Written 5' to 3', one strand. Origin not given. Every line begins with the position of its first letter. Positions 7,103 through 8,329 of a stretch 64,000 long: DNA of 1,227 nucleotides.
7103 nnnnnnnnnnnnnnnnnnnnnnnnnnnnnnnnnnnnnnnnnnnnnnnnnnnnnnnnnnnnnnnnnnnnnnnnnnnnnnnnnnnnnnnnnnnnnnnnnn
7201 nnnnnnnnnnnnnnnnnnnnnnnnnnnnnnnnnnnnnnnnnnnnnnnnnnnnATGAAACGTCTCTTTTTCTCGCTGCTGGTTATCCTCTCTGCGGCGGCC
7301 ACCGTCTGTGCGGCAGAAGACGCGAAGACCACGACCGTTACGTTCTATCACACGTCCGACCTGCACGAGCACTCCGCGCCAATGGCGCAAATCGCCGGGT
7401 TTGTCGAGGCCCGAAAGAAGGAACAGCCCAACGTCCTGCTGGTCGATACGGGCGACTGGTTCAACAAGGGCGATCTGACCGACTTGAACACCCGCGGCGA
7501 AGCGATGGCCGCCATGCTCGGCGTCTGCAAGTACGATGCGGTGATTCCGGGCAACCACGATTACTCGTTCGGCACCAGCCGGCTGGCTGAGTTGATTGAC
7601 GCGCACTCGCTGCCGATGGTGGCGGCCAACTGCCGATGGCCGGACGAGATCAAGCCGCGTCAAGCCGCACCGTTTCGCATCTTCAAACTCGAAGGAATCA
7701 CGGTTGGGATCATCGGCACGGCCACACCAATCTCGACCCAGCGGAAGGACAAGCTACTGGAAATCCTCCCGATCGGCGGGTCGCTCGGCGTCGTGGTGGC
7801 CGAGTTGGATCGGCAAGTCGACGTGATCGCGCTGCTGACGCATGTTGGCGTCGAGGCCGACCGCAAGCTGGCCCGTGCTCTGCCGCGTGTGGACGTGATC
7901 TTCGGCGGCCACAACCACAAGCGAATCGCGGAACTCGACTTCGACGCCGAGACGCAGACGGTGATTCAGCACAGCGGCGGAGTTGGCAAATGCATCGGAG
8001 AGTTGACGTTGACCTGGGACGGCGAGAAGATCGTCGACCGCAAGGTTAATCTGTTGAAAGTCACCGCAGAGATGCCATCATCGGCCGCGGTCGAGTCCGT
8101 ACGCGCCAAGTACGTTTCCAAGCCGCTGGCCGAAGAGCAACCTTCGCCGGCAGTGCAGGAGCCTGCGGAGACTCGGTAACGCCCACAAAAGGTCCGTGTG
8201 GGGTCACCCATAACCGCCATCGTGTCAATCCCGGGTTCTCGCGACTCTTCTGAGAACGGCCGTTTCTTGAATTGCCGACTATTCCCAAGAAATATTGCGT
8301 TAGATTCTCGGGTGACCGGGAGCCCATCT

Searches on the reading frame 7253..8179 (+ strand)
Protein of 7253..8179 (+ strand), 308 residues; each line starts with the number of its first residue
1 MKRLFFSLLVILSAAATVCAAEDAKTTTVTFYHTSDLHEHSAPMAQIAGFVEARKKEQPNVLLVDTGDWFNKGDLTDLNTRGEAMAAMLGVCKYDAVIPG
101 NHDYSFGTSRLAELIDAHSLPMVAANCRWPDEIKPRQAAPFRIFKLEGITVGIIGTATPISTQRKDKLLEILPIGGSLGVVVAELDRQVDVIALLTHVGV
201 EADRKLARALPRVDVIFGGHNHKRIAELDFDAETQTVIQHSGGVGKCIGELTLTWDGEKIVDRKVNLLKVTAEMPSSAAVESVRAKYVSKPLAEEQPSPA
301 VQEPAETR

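Call 3: search_protein_families(library=pfam, proteins=[window:7253-8179:+], max_evalue=0.1)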
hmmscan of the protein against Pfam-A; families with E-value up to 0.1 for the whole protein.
window:7253-8179:+ (308 aa): 1 family
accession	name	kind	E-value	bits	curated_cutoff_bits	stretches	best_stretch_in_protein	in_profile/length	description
PF00149.33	Metallophos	-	1.5e-11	45.6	21.5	1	30-223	2-190/191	Calcineurin-like phosphoesterase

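Call 6: search_protein_families(library=ncbifam, proteins=[window:7253-8179:+], max_evalue=0.1)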
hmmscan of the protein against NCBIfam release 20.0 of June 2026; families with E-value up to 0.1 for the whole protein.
window:7253-8179:+ (308 aa): 15 families
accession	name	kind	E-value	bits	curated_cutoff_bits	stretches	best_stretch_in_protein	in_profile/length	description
TIGR04486.1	thiosulf_SoxB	equivalog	7e-28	97.2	550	1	28-287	101-367/556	thiosulfohydrolase SoxB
NF041198.1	UshA_like_PCGU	equivalog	3.2e-23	82.1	275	1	52-265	58-277/519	UshA-like (seleno)protein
NF006934.0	PRK09419.1-1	subfamily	2.9e-21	74.9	1646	1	25-272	49-320/1174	multifunctional 2',3'-cyclic-nucleotide 2'-phosphodiesterase/3'-nucleotidase/5'-nucleotidase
NF006937.0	PRK09419.1-4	equivalog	8.2e-15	53.3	2554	2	27-119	646-737/1411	multifunctional 2',3'-cyclic-nucleotide 2'-phosphodiesterase/3'-nucleotidase/5'-nucleotidase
NF006935.0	PRK09419.1-2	equivalog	5.3e-14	50.8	2801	2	23-116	663-755/1445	multifunctional 2',3'-cyclic-nucleotide 2'-phosphodiesterase/3'-nucleotidase/5'-nucleotidase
NF040549.1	Nt5e_LPXTG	exception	1.9e-12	46.3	1050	1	20-127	90-201/731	cell surface ecto-5'-nucleotidase Nt5e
TIGR01530.1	nadN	equivalog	3.2e-11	42.5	436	1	52-226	42-220/550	NAD nucleotidase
NF007109.1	PRK09558.1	equivalog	5.1e-11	42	600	1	15-225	22-259/550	bifunctional UDP-sugar hydrolase/5'-nucleotidase UshA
NF006938.0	PRK09420.1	equivalog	2.6e-09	36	486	1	18-238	27-276/648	bifunctional 2',3'-cyclic-nucleotide 2'-phosphodiesterase/3'-nucleotidase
TIGR01390.1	CycNucDiestase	equivalog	4.7e-09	35.3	883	1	21-240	8-256/626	2',3'-cyclic-nucleotide 2'-phosphodiesterase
NF008871.0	PRK11907.1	equivalog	2.7e-08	32.4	1266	1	19-128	119-236/814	bifunctional 2',3'-cyclic-nucleotide 2'-phosphodiesterase/3'-nucleotidase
NF006936.0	PRK09419.1-3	equivalog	0.0076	13.8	2542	1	23-128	66-179/1212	multifunctional 2',3'-cyclic-nucleotide 2'-phosphodiesterase/3'-nucleotidase/5'-nucleotidase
NF033458.1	lipid_A_LpxG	equivalog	0.017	14.5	350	1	27-109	43-124/321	UDP-2,3-diacylglucosamine diphosphatase LpxG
NF006933.0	PRK09418.1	equivalog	0.02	13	1419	1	86-129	123-166/780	bifunctional 2',3'-cyclic-nucleotide 2'-phosphodiesterase/3'-nucleotidase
NF053861.1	DS8_antiphage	equivalog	0.022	12.5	790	0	35-109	3-90/994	anti-phage protein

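Call 12: find_related_loci(query=window:7253-8179:+, collection=genome_contigs, flank=10000)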
Query window:7253-8179:+ (308 aa) in genome_contigs; peptide patterns used: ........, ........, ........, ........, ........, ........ (x = any residue, [..] = any of these).
153 stretches matched a pattern; 11 encode a relative of the query (tblastn E <= 1e-3); 11 distinct loci.
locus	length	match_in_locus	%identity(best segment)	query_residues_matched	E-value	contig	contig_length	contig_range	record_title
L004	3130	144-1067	82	1-308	2e-172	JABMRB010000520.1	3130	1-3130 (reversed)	MAG: Candidatus Nealsonbacteria bacterium isolate bin.20 k141_2607056, whole genome shotgun sequence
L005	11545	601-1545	65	1-308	3e-135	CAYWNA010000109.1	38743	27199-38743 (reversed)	MAG TPA_asm: uncultured Pirellulaceae bacterium isolate binchicken_co65_467 genome assembly, contig: NODE_4109_length_38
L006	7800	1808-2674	52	6-300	6e-106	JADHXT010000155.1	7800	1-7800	MAG: Candidatus Brocadiia bacterium isolate BS750m-G60 BS-750m-C18797, whole genome shotgun sequence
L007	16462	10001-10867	51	1-290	3e-104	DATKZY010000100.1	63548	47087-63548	MAG TPA_asm: Planctomycetota bacterium isolate SMAG_U14257 k141_2027671, whole genome shotgun sequence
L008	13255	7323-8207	50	3-296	4e-104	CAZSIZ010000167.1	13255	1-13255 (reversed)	MAG TPA_asm: uncultured bacterium isolate SRP077602_co8_260 genome assembly, contig: NODE_6722_length_13255_cov_4.774242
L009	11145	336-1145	55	17-287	2e-101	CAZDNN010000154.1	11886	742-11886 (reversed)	MAG TPA_asm: uncultured Planctomycetota bacterium isolate binchicken_co19_649 genome assembly, contig: NODE_9141_length_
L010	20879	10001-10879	44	4-298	3e-86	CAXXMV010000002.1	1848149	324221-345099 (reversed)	MAG: bacterium isolate 9002e436-2430-43f7-8519-11165d71275e genome assembly, contig: contig_2, whole genome shotgun sequ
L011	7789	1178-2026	43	1-281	2e-81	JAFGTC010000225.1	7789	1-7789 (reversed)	MAG: Candidatus Omnitrophota bacterium isolate Zod_Metabat.949 k87_10400941, whole genome shotgun sequence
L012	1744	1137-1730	55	1-199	2e-71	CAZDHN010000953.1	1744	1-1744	MAG TPA_asm: uncultured Planctomycetaceae bacterium isolate binchicken_co181_562 genome assembly, contig: NODE_181695_le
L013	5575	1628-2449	24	2-241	6e-18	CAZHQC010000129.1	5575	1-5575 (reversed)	MAG TPA_asm: uncultured Elusimicrobiaceae bacterium isolate binchicken_co49_18 genome assembly, contig: NODE_6064_length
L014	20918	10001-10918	24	4-268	5e-14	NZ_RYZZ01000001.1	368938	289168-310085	Peribacillus cavernae strain L5 18849_L5_1__paired__trimmed__paired__contig_1, whole genome shotgun sequence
